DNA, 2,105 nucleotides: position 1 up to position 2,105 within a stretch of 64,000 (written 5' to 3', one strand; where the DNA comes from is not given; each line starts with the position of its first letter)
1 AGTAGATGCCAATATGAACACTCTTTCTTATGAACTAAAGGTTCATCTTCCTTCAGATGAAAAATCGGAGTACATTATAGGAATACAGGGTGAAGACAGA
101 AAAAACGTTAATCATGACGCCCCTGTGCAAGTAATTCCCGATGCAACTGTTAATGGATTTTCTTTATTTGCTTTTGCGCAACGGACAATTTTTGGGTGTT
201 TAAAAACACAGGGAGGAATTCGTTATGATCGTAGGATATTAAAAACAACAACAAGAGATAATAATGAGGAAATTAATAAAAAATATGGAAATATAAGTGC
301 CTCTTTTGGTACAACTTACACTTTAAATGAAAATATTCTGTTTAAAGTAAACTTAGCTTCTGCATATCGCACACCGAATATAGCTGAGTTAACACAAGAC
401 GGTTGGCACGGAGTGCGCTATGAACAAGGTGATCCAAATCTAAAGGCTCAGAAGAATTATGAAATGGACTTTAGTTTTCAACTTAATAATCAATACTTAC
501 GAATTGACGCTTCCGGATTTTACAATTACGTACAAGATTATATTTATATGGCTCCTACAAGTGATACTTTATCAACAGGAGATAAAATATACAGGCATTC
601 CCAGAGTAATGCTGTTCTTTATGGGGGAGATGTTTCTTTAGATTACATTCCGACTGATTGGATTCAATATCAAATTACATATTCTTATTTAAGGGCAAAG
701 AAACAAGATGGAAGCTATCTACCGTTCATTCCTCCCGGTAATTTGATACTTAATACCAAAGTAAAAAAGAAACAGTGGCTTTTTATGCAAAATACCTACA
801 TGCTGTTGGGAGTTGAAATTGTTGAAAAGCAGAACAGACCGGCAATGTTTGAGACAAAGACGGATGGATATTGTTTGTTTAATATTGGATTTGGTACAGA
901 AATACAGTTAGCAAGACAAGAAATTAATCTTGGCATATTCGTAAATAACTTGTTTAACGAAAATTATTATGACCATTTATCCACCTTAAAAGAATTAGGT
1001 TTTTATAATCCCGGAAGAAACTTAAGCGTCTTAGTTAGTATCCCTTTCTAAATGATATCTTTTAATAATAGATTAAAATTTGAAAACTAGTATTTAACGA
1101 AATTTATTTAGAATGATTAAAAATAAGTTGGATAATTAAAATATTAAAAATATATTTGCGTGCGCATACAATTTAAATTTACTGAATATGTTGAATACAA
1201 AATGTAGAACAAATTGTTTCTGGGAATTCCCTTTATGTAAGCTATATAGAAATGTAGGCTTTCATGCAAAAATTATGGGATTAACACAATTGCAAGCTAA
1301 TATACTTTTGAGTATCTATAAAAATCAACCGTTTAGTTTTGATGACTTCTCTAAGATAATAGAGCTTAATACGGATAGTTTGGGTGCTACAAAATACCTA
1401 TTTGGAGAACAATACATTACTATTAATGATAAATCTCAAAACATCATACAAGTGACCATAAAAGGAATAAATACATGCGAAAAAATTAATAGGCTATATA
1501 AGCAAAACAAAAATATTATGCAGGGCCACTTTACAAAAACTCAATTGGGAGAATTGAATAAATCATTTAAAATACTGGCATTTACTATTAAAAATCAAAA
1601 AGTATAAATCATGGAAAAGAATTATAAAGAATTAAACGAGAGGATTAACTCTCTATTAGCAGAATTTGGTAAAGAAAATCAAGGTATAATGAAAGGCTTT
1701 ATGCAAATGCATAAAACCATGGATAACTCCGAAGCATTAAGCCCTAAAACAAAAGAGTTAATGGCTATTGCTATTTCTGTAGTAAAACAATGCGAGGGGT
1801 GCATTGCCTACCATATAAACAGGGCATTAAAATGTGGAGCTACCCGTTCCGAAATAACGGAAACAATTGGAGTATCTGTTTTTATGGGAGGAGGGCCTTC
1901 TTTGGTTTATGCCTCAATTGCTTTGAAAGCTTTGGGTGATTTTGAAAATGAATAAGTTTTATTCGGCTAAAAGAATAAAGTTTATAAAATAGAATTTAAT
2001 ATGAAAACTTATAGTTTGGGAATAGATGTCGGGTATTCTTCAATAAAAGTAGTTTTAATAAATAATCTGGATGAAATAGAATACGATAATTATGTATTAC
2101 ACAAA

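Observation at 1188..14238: Eleven-gene operon linking a HydG-like radical SAM enzyme to SufC/SufB-like proteins, a methyltransferase, an ABC exporter pair and a double-activase giant, with no hydrogenase genes nearby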

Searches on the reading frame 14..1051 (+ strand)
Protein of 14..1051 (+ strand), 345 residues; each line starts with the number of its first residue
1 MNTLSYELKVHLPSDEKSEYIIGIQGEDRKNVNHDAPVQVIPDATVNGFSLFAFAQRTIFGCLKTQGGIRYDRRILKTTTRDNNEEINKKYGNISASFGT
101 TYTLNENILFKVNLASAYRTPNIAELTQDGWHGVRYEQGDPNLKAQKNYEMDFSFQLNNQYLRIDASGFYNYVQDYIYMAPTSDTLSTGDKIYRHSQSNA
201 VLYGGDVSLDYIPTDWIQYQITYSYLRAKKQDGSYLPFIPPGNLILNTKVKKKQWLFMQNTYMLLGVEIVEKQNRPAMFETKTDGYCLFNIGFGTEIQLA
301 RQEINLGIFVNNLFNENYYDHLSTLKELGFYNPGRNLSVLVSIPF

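Call 3: search_protein_families(library=pfam, proteins=[window:14-1051:+], max_evalue=0.01)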
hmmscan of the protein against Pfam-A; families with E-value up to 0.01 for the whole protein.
window:14-1051:+ (345 aa): 2 families
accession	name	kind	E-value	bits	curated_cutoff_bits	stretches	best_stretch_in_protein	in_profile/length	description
PF00593.30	TonB_dep_Rec_b-barrel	-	7.4e-29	102.3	27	1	29-313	150-436/436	TonB dependent receptor-like, beta-barrel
PF14905.12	OMP_b-brl_3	-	2.2e-11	43.9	27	1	50-321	116-381/408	Outer membrane protein beta-barrel family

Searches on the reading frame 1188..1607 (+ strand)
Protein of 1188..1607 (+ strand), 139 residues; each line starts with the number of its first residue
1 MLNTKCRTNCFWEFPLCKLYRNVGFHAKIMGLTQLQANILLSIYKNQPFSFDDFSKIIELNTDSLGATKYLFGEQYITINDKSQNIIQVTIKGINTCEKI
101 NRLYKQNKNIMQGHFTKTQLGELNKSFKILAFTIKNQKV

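Call 3: search_protein_families(library=pfam, proteins=[window:1188-1607:+], max_evalue=0.01)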
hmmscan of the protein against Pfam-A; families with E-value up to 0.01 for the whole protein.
window:1188-1607:+ (139 aa): 1 family
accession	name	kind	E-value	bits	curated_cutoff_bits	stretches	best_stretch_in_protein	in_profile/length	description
PF12092.13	DUF3568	-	0.0087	16.6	23.2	0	65-138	29-100/124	Protein of unknown function (DUF3568)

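Call 5: search_protein_families(library=ncbifam, proteins=[window:1188-1607:+], max_evalue=0.001)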
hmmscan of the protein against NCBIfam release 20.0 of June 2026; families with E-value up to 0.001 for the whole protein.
window:1188-1607:+ (139 aa): 0 families

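Call 87: predict_structure(protein=window:1188-1607:+)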
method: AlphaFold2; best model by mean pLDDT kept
length: 139 residues; sequences in the alignment: 1
mean_pLDDT: 39.2   pTM: 0.33
mean pLDDT of the five models: 39.2, 37.1, 36.1, 35.5, 31.7
residues with pLDDT >= 90: 0; 70-90: 0; 50-70: 28; < 50: 111
segments of 3 or more residues with pLDDT < 50: 1-31, 50-65, 82-139
pLDDT, mean of each block of 10 residues (from residue 1): 24 30 42 51 51 42 50 51 43 37 35 34 29 27
secondary structure, 60 per line:
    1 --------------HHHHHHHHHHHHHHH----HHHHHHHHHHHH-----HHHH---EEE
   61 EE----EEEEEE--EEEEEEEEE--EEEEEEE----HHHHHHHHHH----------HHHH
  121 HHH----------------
elements in order: H15-29 H34-45 H51-54 E58-62 E67-72 E75-83 E86-92 H97-106 H117-123

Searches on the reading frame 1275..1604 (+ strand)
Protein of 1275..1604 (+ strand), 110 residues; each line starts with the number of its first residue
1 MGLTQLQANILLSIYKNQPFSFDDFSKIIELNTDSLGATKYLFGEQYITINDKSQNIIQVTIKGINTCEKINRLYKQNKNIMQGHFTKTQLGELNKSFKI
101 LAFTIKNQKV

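Call 82: search_solved_structures(query=window:1275-1604:+, max_evalue=10)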
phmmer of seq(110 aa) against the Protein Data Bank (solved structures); distinct sequences matched with E-value up to 10: 4.
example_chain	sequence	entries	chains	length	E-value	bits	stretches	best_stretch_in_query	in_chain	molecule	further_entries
7wxz_A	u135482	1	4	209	0.43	14.1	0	14-59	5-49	Spike protein S2'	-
3gfl_A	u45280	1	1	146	0.92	13.1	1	51-101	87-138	146aa long hypothetical transcriptional regulator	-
1wh2_A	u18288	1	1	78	1.2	12.7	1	68-92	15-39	Hypothetical protein At5g08430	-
7zr2_A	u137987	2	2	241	8.4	10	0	14-60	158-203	Spike protein S2',Chimeric protein mimic of SARS-CoV-2 Spike HR1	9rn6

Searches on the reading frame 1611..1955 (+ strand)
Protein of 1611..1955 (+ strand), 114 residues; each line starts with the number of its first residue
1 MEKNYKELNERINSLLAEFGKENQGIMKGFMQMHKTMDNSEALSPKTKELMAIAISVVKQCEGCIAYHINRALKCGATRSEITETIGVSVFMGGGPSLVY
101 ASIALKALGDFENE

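Call 3: search_protein_families(library=pfam, proteins=[window:1611-1955:+], max_evalue=0.01)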
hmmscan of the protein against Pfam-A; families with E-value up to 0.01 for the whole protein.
window:1611-1955:+ (114 aa): 1 family
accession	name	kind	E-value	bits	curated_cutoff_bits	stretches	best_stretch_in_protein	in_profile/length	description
PF02627.25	CMD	-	5.8e-20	71.5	23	1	26-106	3-83/84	Carboxymuconolactone decarboxylase family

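Call 5: search_protein_families(library=ncbifam, proteins=[window:1611-1955:+], max_evalue=0.001)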
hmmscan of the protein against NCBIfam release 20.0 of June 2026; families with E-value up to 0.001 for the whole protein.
window:1611-1955:+ (114 aa): 6 families
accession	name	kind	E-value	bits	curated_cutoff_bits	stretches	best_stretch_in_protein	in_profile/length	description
TIGR00778.1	ahpD_dom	domain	4.2e-13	48.6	27.8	1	42-87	2-47/51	alkylhydroperoxidase AhpD family core domain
TIGR04169.1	perox_w_seleSAM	hypoth_equivalog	7.7e-12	45.3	120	1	16-101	12-97/109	arsenosugar biosynthesis-associated peroxidase-like protein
NF041537.1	ArsM_AhpD_UU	exception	1.6e-07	30.4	510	1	36-94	274-332/345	arsenite methyltransferase/AhpD domain selenoprotein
NF041047.1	GSU3128_fam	equivalog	1.7e-07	31.2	110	1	37-92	11-66/84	GSU3128 family (seleno)protein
TIGR01926.1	peroxid_rel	subfamily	5.6e-06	26.3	81.8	1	23-75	39-93/178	peroxidase-related enzyme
NF045649.1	2X_seleno_MduS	exception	6.9e-06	25.3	380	1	27-89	235-297/338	methyltransferase domain-containing selenoprotein MduS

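Call 92: find_encoding_contigs(protein=window:1611-1955:+, flank=10000, max_places=4)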
Protein window:1611-1955:+ (114 aa): 3 contigs read that carry it; 2 places shown.
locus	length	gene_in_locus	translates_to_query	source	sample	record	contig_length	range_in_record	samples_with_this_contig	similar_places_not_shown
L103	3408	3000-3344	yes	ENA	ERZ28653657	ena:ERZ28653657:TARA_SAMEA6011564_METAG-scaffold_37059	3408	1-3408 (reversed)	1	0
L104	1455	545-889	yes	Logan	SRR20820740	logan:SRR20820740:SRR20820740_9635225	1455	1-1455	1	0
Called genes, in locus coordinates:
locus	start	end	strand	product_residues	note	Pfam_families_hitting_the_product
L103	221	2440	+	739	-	PF13620:CarboxypepD_reg (weak), PF13715:CarbopepD_reg_2, PF07715:Plug, PF00593:TonB_dep_Rec_b-barrel, PF14905:OMP_b-brl_3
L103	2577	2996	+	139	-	-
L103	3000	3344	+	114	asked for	PF02627:CMD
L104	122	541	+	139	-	-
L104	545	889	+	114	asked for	PF02627:CMD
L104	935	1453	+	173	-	?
